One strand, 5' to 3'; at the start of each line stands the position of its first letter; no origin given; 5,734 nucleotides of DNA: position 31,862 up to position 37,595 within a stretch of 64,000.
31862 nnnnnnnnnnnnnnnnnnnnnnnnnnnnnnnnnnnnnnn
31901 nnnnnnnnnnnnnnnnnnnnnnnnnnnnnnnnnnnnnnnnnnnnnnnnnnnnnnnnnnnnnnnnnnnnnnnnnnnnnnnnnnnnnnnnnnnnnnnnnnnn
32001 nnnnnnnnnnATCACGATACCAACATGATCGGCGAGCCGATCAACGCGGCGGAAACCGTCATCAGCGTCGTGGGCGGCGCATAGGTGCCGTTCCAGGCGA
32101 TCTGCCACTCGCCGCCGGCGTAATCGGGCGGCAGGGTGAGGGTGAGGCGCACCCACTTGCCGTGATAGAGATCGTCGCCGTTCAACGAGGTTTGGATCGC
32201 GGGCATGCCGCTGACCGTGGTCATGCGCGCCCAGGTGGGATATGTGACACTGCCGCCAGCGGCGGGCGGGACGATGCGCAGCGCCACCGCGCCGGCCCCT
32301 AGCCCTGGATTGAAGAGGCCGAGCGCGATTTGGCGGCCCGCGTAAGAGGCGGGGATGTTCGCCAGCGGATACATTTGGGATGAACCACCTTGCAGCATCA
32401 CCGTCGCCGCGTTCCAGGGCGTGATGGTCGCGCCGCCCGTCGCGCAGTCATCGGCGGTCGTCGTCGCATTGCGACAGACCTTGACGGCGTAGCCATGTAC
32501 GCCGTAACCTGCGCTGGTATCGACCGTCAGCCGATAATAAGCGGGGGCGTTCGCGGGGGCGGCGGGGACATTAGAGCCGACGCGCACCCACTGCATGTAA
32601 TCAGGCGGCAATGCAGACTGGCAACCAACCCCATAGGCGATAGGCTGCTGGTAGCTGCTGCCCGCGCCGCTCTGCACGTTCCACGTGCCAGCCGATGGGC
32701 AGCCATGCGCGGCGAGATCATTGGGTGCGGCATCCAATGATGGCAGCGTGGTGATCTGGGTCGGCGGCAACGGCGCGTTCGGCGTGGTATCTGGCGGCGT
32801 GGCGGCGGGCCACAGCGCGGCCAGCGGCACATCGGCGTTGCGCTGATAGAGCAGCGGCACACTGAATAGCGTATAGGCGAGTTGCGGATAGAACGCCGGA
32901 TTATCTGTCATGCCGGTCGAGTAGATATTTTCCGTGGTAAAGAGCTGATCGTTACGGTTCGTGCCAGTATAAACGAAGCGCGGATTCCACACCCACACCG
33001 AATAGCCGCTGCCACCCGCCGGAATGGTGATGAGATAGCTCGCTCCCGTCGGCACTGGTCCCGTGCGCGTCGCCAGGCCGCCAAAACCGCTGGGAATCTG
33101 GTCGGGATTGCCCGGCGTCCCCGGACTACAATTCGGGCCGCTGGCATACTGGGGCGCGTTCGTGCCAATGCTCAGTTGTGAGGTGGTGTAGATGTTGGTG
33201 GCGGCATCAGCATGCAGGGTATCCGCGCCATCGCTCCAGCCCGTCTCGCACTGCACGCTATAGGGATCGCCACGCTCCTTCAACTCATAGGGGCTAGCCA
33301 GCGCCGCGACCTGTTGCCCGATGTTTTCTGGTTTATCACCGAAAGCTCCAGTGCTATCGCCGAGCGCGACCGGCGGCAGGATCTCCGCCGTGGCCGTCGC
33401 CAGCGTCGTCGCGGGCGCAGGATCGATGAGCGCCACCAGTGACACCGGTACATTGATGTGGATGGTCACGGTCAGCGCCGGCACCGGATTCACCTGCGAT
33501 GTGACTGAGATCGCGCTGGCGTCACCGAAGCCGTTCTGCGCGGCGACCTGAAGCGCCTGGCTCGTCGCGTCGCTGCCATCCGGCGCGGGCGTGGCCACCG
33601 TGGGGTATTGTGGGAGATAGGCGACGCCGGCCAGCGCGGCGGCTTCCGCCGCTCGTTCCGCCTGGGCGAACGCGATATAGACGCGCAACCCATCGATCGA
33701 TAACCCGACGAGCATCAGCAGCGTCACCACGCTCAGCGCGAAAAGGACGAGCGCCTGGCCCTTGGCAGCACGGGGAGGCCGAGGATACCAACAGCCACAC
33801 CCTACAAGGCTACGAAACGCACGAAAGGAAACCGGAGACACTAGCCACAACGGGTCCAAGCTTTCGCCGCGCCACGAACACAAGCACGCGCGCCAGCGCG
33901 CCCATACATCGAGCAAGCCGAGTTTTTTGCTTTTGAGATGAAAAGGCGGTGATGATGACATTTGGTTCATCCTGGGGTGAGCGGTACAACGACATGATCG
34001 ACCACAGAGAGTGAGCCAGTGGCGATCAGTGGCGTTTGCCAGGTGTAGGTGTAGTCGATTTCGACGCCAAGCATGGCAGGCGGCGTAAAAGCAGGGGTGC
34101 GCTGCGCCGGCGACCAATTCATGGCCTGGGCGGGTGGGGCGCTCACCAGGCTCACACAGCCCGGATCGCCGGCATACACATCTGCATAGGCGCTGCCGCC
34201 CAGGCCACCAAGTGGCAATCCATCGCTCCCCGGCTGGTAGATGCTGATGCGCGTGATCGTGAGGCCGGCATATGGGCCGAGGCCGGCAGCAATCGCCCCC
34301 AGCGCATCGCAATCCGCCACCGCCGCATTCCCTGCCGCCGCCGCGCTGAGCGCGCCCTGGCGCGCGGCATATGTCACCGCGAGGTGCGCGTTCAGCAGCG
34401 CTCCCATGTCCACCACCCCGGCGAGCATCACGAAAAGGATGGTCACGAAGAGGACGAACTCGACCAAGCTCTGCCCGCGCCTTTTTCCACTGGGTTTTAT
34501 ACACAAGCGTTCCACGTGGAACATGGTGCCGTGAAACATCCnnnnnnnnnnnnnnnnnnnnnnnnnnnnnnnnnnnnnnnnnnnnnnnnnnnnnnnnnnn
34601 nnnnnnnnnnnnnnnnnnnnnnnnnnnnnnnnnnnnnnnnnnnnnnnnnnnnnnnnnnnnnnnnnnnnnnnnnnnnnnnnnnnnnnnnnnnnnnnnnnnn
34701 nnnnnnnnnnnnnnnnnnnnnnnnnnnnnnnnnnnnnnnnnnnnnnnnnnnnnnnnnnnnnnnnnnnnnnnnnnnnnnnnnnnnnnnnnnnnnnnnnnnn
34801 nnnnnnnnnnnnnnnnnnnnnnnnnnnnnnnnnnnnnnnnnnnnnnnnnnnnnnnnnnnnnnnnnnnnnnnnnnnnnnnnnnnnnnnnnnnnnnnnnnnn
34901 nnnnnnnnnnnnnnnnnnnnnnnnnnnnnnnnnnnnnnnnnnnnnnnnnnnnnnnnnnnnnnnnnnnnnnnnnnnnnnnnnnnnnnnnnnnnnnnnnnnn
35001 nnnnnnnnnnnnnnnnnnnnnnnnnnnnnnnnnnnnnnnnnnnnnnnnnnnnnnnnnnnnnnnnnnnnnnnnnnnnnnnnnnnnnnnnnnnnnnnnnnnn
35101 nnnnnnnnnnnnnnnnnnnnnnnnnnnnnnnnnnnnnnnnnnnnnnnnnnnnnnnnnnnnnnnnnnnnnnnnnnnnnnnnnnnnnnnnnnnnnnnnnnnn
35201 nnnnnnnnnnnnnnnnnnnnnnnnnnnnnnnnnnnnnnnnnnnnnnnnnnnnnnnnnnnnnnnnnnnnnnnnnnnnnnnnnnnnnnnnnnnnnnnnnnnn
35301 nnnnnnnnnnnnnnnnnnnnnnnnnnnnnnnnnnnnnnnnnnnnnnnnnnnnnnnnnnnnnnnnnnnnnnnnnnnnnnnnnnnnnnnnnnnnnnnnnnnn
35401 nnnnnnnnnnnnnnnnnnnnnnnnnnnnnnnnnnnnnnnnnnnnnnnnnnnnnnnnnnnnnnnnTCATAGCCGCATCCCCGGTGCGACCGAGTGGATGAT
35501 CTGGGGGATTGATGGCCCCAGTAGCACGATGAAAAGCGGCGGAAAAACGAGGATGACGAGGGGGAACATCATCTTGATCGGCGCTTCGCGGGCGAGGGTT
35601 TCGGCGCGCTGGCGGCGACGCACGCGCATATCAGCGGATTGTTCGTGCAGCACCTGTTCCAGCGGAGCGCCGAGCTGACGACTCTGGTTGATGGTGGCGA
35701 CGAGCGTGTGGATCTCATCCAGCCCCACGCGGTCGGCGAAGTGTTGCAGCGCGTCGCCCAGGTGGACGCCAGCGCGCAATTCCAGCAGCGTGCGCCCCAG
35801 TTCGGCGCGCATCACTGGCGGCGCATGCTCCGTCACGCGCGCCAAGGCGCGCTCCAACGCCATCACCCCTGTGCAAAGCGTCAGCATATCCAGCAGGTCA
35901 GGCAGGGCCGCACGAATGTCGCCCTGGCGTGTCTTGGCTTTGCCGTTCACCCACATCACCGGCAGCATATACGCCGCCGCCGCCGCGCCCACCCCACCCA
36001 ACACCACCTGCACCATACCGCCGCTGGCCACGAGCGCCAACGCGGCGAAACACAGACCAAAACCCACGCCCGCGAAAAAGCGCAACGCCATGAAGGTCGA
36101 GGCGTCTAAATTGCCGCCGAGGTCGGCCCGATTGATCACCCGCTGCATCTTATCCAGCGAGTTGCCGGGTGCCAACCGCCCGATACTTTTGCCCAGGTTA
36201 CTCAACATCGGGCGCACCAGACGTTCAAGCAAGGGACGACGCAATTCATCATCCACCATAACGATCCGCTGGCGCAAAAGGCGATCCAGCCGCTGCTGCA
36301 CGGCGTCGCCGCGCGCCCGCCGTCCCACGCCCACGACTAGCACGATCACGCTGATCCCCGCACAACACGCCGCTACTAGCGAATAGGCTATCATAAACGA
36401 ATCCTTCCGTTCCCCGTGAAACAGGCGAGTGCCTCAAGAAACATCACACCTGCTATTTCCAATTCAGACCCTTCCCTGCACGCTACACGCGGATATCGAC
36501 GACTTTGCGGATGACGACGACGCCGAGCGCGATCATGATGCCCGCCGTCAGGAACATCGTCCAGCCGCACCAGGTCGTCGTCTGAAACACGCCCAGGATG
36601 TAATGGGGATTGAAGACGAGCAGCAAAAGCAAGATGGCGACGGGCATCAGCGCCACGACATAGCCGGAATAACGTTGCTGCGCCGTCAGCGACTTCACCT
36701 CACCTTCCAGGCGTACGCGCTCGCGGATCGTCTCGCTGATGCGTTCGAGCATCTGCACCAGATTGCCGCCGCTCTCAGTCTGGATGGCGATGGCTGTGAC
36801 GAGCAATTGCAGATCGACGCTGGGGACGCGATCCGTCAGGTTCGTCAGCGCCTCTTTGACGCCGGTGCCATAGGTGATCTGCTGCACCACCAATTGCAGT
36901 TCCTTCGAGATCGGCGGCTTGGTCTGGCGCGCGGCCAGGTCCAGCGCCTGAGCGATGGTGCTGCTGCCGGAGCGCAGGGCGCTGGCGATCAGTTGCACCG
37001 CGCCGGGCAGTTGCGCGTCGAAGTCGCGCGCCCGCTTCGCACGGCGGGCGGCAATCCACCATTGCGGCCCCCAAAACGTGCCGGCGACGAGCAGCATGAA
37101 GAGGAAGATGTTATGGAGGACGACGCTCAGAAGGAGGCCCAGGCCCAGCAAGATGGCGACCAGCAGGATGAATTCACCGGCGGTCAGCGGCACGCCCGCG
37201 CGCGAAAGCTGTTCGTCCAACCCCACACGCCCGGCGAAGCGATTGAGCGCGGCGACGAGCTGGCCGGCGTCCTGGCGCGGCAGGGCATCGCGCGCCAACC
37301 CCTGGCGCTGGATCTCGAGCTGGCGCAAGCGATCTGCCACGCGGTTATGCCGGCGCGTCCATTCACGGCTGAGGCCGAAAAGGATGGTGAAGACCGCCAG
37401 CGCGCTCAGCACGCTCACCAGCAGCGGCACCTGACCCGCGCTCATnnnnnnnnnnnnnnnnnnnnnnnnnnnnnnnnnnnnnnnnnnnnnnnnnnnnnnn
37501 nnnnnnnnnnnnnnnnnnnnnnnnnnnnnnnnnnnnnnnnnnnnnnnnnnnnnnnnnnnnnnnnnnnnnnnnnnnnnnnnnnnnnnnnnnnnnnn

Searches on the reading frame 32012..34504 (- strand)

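Call 10: search_protein_families(library=pfam, proteins=[window:32012-34504:-], max_evalue=0.001)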
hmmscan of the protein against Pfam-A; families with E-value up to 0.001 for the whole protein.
window:32012-34504:- (830 aa): 1 family
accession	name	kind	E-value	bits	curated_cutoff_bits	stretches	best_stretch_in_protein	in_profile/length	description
PF13400.11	Tad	-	0.00028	21.6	22.3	1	249-294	1-45/47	Putative Flp pilus-assembly TadE/G-like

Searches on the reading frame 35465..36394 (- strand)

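Call 10: search_protein_families(library=pfam, proteins=[window:35465-36394:-], max_evalue=0.001)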
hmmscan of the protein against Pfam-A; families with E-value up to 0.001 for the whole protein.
window:35465-36394:- (309 aa): 1 family
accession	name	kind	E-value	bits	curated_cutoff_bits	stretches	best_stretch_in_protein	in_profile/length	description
PF00482.28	T2SSF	-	3.1e-17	63.1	25.2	1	169-292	4-124/125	Type II secretion system (T2SS), protein F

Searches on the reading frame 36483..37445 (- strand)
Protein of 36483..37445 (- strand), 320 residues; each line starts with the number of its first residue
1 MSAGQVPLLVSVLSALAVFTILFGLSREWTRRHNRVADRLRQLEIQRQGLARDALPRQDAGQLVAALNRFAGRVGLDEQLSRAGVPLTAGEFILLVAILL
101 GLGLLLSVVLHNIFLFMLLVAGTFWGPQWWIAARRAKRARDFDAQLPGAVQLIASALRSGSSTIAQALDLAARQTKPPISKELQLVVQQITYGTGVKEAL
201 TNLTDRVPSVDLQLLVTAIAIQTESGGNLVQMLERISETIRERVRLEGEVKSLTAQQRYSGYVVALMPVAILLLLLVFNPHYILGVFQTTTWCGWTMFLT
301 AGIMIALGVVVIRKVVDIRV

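Call 10: search_protein_families(library=pfam, proteins=[window:36483-37445:-], max_evalue=0.001)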
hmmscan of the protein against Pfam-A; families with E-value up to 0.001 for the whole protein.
window:36483-37445:- (320 aa): 2 families
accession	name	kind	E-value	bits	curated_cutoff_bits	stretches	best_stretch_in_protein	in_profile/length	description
PF00482.28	T2SSF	-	7.8e-20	71.5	25.2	1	151-276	3-124/125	Type II secretion system (T2SS), protein F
PF09548.15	Spore_III_AB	-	0.00051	20.5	32.5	0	116-207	6-96/170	Stage III sporulation protein AB (spore_III_AB)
